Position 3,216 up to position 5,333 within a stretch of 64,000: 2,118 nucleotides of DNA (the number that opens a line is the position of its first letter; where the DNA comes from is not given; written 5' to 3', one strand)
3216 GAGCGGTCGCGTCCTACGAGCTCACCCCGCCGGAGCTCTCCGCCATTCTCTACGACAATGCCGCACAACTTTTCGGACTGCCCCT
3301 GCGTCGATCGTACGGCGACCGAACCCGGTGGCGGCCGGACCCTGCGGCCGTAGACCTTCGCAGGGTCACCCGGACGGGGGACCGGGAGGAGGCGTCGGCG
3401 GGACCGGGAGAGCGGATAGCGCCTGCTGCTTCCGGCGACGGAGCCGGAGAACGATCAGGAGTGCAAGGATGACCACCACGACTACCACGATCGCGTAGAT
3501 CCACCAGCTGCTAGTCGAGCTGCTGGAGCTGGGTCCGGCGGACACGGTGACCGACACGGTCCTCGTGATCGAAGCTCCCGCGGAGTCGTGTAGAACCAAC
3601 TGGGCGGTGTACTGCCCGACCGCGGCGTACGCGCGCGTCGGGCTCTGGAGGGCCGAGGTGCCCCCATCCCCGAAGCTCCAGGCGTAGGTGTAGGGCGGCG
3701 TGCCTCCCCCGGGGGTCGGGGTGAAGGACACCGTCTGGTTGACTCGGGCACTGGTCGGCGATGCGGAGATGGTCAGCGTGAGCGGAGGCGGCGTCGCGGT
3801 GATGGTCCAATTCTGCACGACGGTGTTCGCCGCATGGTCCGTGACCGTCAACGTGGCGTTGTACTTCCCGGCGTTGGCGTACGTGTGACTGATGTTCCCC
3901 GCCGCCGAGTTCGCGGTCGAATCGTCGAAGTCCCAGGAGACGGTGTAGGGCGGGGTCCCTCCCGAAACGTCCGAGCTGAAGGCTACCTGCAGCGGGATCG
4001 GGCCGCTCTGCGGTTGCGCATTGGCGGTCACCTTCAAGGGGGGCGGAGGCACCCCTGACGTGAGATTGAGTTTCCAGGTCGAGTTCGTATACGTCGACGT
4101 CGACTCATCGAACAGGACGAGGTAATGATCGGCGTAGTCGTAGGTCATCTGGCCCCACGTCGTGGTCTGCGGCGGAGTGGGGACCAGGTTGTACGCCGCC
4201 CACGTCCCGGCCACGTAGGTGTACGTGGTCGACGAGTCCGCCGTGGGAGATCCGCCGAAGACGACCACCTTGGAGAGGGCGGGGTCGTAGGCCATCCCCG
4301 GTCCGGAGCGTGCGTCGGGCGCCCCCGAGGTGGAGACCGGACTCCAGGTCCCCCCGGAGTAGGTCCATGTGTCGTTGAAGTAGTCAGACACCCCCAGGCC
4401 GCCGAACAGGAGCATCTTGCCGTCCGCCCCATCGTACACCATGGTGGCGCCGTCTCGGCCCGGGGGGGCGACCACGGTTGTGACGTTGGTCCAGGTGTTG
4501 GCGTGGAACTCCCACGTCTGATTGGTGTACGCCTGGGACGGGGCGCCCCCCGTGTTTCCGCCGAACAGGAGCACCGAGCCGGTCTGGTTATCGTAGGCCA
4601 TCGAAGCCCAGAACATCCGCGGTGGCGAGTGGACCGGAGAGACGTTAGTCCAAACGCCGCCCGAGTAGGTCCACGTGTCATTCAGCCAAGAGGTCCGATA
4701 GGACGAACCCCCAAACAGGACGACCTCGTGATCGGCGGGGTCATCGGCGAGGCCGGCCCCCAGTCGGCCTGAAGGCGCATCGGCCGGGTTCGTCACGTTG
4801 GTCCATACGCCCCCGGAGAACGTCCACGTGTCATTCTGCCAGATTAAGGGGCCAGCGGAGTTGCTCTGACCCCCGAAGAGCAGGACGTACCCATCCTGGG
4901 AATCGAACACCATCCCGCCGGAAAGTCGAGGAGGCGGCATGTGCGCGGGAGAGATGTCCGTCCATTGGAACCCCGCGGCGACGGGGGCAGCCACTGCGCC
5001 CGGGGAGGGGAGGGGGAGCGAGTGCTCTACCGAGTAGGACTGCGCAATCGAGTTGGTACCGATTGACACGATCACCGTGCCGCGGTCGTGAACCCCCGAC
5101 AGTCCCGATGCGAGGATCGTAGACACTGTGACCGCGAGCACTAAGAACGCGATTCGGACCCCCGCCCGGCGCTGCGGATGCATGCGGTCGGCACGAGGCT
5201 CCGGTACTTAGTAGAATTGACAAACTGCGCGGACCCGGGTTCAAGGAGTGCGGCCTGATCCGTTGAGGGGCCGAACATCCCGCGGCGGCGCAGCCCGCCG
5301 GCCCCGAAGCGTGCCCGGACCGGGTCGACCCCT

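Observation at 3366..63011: Three unrelated membrane-anchored proteins share a Pro-rich cytoplasmic C-terminal tail ending in GPPSG / PPSSG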

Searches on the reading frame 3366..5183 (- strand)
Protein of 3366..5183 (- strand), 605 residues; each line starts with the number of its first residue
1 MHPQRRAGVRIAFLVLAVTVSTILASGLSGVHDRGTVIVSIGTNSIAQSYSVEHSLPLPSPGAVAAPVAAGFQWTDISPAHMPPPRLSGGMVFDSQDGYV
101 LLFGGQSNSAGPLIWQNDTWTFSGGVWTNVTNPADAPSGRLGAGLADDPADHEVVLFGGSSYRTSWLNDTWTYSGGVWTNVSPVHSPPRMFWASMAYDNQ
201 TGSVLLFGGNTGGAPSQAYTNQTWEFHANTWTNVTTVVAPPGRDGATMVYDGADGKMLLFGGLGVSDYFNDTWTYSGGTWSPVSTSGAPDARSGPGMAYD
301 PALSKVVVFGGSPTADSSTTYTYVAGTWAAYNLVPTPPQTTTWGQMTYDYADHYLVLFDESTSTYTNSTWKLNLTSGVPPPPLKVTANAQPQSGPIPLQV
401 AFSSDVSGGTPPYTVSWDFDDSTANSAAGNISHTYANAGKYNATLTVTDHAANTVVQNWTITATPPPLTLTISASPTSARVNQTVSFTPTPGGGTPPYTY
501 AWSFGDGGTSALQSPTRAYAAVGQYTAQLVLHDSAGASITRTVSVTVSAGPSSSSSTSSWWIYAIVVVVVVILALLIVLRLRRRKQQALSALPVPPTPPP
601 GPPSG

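Call 4: search_protein_families(library=pfam, proteins=[window:3366-5183:-], max_evalue=0.01)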
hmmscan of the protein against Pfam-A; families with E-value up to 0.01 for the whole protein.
window:3366-5183:- (605 aa): 9 families
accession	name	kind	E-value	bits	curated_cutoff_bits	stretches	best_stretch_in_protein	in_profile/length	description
PF24681.1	Kelch_KLHDC2_KLHL20_DRC7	-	1.3e-24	87.1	50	3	178-333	38-196/221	KLHDC2/KLHL20/DRC7 Kelch-repeats domain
PF18911.6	PKD_4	-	2.2e-24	85.7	27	2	479-547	14-85/85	PKD domain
PF00801.26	PKD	-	2.1e-18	66.5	23.5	2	470-540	2-74/80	PKD domain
PF24981.1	Beta-prop_ATRN-LZTR1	-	1.4e-17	64.3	50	2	73-232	26-193/289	Attractin/LZTR1 beta-propeller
PF13415.12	Kelch_3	-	2.2e-16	60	22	2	203-251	3-48/48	Galactose oxidase, central domain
PF13418.12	Kelch_4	-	2.3e-09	37.5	21.6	1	243-286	2-47/49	Galactose oxidase, central domain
PF13927.12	Ig_3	-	3.6e-06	27.8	30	0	471-531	5-61/78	Immunoglobulin domain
PF13964.12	Kelch_6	-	0.00011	22.6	25.3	0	95-128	9-41/50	Kelch motif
PF22352.2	K319L-like_PKD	-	0.0023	18.3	27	0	498-547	29-84/84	K319L-like, PKD domain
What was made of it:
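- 3366..5183 (-): Kelch beta-propeller + 2 PKD domains. Type-I surface protein: N-terminal signal/anchor, Ser-rich stalk, C-terminal TM. Pfam Kelch and PKD hits (call 4).
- On S53 sedolisin/kumamolisin peptidase (second protein): The activation domain scores 66 bits (call 4).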

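Call 12: find_encoding_contigs(protein=window:3366-5183:-, flank=10000, max_places=6)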
Protein window:3366-5183:- (605 aa): no gene with exactly this product is on record in the collection.

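Call 13: find_homologous_proteins(query=window:3366-5183:-, max_evalue=0.00001)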
Query window:3366-5183:- (605 aa): 2057 proteins with E <= 0.00001 among 8000 candidates; the best 120 are listed.
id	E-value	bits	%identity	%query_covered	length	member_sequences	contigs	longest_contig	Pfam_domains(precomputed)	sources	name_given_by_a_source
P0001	0.0e+0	1354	100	100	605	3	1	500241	PF13418.13,PF00801.27,PF24681.2,PF13415.13,PF13927.13,PF24981.2,PF18911.7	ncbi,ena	-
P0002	3.1e-291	986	79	76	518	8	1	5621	PF13418.13,PF00801.27,PF24681.2,PF13415.13,PF24981.2,PF18911.7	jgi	-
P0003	3.7e-283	959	73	93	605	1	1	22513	PF13418.13,PF00801.27,PF24681.2,PF13415.13,PF13927.13,PF24981.2,PF18911.7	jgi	jgi:PKD repeat protein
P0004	1.1e-229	782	69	82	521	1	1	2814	PF13418.13,PF00801.27,PF24681.2,PF13415.13,PF13927.13,PF24981.2,PF18911.7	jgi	jgi:PKD repeat protein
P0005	3.0e-189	649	60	80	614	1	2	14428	PF13418.13,PF00801.27,PF24681.2,PF13415.13,PF24981.2,PF18911.7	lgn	-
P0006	1.8e-188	646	56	89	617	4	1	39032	PF13418.13,PF00801.27,PF24681.2,PF13415.13,PF13927.13,PF24981.2,PF18911.7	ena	-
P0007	5.8e-184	631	44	89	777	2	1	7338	PF22352.3,PF00801.27,PF13573.13,PF24681.2,PF13415.13,PF13927.13,PF24981.2,PF18911.7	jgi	jgi:PKD repeat protein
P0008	1.5e-183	630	58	80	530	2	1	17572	PF13418.13,PF00801.27,PF24681.2,PF13415.13,PF13927.13,PF24981.2,PF18911.7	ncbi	ncbi:MAG: PKD domain-containing protein [Thermoplasmata archaeon]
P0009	2.2e-183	629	53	97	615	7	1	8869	PF13418.13,PF00801.27,PF24681.2,PF13415.13,PF13927.13,PF24981.2,PF18911.7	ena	-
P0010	6.0e-180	618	38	50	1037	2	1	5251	PF13418.13,PF24681.2,PF13415.13,PF24981.2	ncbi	-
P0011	7.2e-177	608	53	99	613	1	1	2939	PF13418.13,PF00801.27,PF24681.2,PF13415.13,PF13927.13,PF24981.2,PF18911.7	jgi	jgi:PKD repeat protein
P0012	6.2e-176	605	53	90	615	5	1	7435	PF13418.13,PF00801.27,PF24681.2,PF13415.13,PF24981.2,PF18911.7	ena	-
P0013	3.4e-171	589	51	97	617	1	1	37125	PF13418.13,PF00801.27,PF24681.2,PF13415.13,PF24981.2,PF18911.7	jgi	jgi:PKD repeat protein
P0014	8.9e-170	585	56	84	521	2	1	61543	PF13418.13,PF22352.3,PF00801.27,PF24681.2,PF13415.13,PF13927.13,PF24981.2,PF18911.7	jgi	jgi:PKD repeat protein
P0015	1.4e-169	584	51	97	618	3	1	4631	PF13418.13,PF00801.27,PF24681.2,PF13415.13,PF24981.2,PF18911.7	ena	-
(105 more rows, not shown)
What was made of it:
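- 3366..5183 (-): Orthologues come from Thermoplasmata MAGs (call 13).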

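Call 20: find_encoding_contigs(protein=P0001, flank=10000, max_places=4)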
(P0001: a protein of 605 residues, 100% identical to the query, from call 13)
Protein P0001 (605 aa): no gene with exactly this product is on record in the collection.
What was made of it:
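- Tried and rejected: Exact look-up of the window's own proteins (calls 12, 20).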

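Call 21: find_encoding_contigs(protein=P0003, flank=10000, max_places=3)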
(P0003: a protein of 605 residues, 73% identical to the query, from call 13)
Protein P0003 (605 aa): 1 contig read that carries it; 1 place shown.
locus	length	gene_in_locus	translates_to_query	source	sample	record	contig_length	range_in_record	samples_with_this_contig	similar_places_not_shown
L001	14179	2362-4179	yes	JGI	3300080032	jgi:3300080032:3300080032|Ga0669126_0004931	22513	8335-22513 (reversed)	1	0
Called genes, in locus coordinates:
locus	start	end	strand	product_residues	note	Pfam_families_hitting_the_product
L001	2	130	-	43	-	?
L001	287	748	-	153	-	PF00583:Acetyltransf_1, PF13673:Acetyltransf_10 (weak), PF13508:Acetyltransf_7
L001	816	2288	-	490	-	PF01019:G_glu_transpept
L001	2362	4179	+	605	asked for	PF24681:Kelch_KLHDC2_KLHL20_DRC7, PF24981:Beta-prop_ATRN-LZTR1, PF13415:Beta-prop_FBX42, PF24681:Kelch_KLHDC2_KLHL20_DRC7, PF24981:Beta-prop_ATRN-LZTR1, PF18911:PKD_4, PF00801:PKD, PF18911:PKD_4, +2 more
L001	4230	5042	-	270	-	PF04909:Amidohydro_2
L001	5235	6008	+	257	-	-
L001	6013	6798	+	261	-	-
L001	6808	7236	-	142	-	PF00903:Glyoxalase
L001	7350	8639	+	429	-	PF07690:MFS_1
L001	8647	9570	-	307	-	PF01063:Aminotran_4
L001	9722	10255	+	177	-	PF00210:Ferritin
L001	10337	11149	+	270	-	PF00583:Acetyltransf_1, PF13508:Acetyltransf_7 (weak)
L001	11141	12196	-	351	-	PF13240:Zn_Ribbon_1 (faint), PF13248:Zn_ribbon_3 (weak)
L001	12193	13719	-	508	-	-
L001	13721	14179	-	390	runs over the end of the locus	-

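Call 36: find_related_loci(query=A2, collection=metagenome_contigs, flank=10000)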
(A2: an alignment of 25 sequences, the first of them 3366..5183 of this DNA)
Query A2 (605 aa) in metagenome_contigs; peptide patterns used: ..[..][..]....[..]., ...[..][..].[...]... (x = any residue, [..] = any of these).
600 stretches matched a pattern (row limit reached: there are more); 577 encode a relative of the query (tblastn E <= 1e-3); the best 80 are kept; 80 distinct loci.
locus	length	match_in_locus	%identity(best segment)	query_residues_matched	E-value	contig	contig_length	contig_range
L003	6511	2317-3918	35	69-593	2e-72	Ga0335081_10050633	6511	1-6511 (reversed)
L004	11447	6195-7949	36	55-547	1e-68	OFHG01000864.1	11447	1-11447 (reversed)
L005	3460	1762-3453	34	57-547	1e-68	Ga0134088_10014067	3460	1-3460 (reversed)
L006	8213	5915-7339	33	67-547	2e-65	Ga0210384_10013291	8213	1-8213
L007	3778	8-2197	38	71-553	4e-65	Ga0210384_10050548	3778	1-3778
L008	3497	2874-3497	53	74-373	4e-60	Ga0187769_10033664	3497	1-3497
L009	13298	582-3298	34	52-586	1e-55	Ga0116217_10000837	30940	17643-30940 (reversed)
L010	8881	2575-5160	40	68-549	2e-55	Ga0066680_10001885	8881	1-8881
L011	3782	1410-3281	33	65-587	3e-55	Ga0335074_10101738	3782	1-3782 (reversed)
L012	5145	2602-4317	33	74-560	7e-55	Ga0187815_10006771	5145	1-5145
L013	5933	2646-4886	34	74-556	3e-54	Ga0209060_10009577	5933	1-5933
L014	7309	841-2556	31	74-562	4e-54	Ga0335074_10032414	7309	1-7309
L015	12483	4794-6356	42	43-385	5e-54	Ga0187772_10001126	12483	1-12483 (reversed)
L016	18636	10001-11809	33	74-587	2e-53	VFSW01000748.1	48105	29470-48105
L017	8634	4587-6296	38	59-388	7e-52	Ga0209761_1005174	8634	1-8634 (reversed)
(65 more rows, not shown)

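Call 40: find_encoding_contigs(protein=P0006, flank=10000, max_places=2)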
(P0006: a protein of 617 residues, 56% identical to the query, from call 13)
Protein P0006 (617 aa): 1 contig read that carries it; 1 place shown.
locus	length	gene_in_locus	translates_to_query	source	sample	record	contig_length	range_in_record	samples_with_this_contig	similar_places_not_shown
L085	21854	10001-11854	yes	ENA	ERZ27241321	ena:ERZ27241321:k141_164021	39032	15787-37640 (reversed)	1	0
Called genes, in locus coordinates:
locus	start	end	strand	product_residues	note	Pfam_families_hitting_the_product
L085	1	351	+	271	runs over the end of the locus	PF04909:Amidohydro_2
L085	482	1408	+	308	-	-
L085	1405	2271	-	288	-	PF01555:N6_N4_Mtase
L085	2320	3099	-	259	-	PF00702:Hydrolase, PF13419:HAD_2, PF13242:Hydrolase_like (weak)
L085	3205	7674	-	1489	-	PF09286:Pro-kuma_activ, PF00082:Peptidase_S8 (faint)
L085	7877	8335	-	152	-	PF00583:Acetyltransf_1, PF13673:Acetyltransf_10, PF13508:Acetyltransf_7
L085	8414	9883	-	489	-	PF01019:G_glu_transpept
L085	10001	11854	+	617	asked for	PF24681:Kelch_KLHDC2_KLHL20_DRC7, PF24981:Beta-prop_ATRN-LZTR1, PF13415:Beta-prop_FBX42, PF24681:Kelch_KLHDC2_KLHL20_DRC7, PF24981:Beta-prop_ATRN-LZTR1, PF18911:PKD_4, PF00801:PKD, PF18911:PKD_4, +3 more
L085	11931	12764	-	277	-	PF04909:Amidohydro_2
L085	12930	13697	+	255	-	-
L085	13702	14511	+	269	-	-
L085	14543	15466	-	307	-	PF01063:Aminotran_4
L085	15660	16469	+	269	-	PF00583:Acetyltransf_1, PF13673:Acetyltransf_10 (weak), PF13508:Acetyltransf_7 (weak)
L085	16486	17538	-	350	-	PF13240:Zn_Ribbon_1 (weak), PF13248:Zn_ribbon_3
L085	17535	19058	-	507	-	-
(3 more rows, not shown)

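Call 54: list_cluster_members(proteins=[P0001, P0241, P0122])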
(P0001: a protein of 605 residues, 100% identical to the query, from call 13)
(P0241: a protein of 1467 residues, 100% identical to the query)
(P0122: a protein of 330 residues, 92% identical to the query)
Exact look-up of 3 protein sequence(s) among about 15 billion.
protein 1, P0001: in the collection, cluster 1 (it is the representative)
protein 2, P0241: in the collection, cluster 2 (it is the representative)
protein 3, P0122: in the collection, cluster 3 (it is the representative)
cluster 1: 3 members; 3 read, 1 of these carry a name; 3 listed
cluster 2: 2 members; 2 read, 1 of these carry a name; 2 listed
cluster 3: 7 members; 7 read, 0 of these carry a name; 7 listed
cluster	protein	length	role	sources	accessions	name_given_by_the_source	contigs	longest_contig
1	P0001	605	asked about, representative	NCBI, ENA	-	-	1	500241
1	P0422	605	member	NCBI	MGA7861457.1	MAG: PKD domain-containing protein [Thermoplasmata archaeon]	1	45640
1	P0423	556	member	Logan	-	-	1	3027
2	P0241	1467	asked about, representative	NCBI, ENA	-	-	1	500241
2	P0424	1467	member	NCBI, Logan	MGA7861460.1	MAG: protease pro-enzyme activation domain-containing protein [Thermoplasmata archaeon]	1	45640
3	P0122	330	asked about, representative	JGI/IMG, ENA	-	-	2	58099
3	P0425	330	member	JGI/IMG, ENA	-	-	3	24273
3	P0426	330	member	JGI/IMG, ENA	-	-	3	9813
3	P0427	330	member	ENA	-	-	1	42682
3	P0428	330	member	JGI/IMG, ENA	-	-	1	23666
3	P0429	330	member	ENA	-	-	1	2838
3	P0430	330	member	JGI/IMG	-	-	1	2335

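Call 71: predict_structure(alignment_id=A2)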
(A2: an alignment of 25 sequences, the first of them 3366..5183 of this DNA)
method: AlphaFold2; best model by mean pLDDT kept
length: 605 residues; sequences in the alignment: 25
mean_pLDDT: 80.8   pTM: 0.58
mean pLDDT of the five models: 80.8, 80.1, 79.9, 79.6, 79.4
residues with pLDDT >= 90: 303; 70-90: 165; 50-70: 59; < 50: 78
segments of 3 or more residues with pLDDT < 50: 1-8, 26-68, 552-559, 583-595, 603-605
pLDDT, mean of each block of 10 residues (from residue 1): 41 75 54 30 30 33 41 89 91 94 86 89 95 94 94 95 87 96 90 93 94 78 95 93 95 92 93 94 91 93 89 76 89 83 88 90 85 71 83 92 79 80 65 88 87 87 91 94 95 91 96 95 96 92 91 41 63 76 46 49 45
secondary structure, 60 per line:
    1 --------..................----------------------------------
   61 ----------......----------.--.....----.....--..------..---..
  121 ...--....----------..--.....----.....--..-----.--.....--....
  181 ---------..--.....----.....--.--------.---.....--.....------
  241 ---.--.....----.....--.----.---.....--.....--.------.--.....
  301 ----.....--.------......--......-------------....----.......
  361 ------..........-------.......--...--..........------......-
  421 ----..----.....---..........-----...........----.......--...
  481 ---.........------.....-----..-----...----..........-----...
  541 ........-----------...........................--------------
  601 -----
elements in order: H9-26 E71-76 E90-94 E99-103 E119-123 E126-129 E144-148 E153-157 E170-174 E177-180 E194-198 E203-207 E223-227 E230-234 E247-251 E256-260 E272-276 E279-283 E296-300 E305-309 E319-324 E327-332 E346-349 E354-360 E367-376 E384-390 E393-395 E398-407 E414-419 E431-435 E439-448 E454-464 E469-475 E478-480 E484-492 E499-503 E516-518 E523-532 E538-548 H560-586
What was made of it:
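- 3366..5183 (-): AF2 model: helix 9-26, propeller and PKD strands, TM helix 560-586 (call 71).
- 3447..3506 (-): C-terminal TM anchor of Kelch/PKD (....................). AF2 helix 560-586 (call 71).
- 3369..3446 (-): Kelch/PKD cytoplasmic tail, RLRRRK + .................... (26 aa). AF2 pLDDT 45-49 (call 71).
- Kelch tail pLDDT 45-49 (call 71).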

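Call 73: search_protein_families(library=ncbifam, proteins=[window:3366-5183:-], max_evalue=10)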
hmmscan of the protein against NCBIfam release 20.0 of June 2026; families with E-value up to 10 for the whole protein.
window:3366-5183:- (605 aa): 8 families
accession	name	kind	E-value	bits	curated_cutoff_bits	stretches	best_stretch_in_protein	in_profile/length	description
NF058578.1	CPR_pilus_PamR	equivalog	2.8e-09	36.3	300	2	398-453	166-228/297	pilus system RbmA-like protein PamR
TIGR00864.1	PCC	subfamily_domain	4.5e-05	20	1861.4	1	411-535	1000-1463/2700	polycystin cation channel protein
TIGR01477.1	RIFIN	paralog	0.014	15.2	176.95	1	524-586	281-343/356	variant surface antigen, rifin family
NF041738.1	GG_III-CTERM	domain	0.081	12.8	22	1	560-585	1-27/28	GGIII-like transmembrane region-containing protein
NF033480.1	bifunc_MprF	equivalog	0.2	9.8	600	1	521-587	116-183/841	bifunctional lysylphosphatidylglycerol flippase/synthetase MprF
TIGR01478.1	STEVOR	paralog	0.24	10.6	166.65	1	537-586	243-296/308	STEVOR family variant surface protein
NF050153.2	Rv3852_fam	equivalog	0.26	11.8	100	1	545-584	107-145/145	Rv3852 family protein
NF047839.1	PspM_Rv2743c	equivalog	3.7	7.4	80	1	545-601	30-83/220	phage shock envelope stress response protein PspM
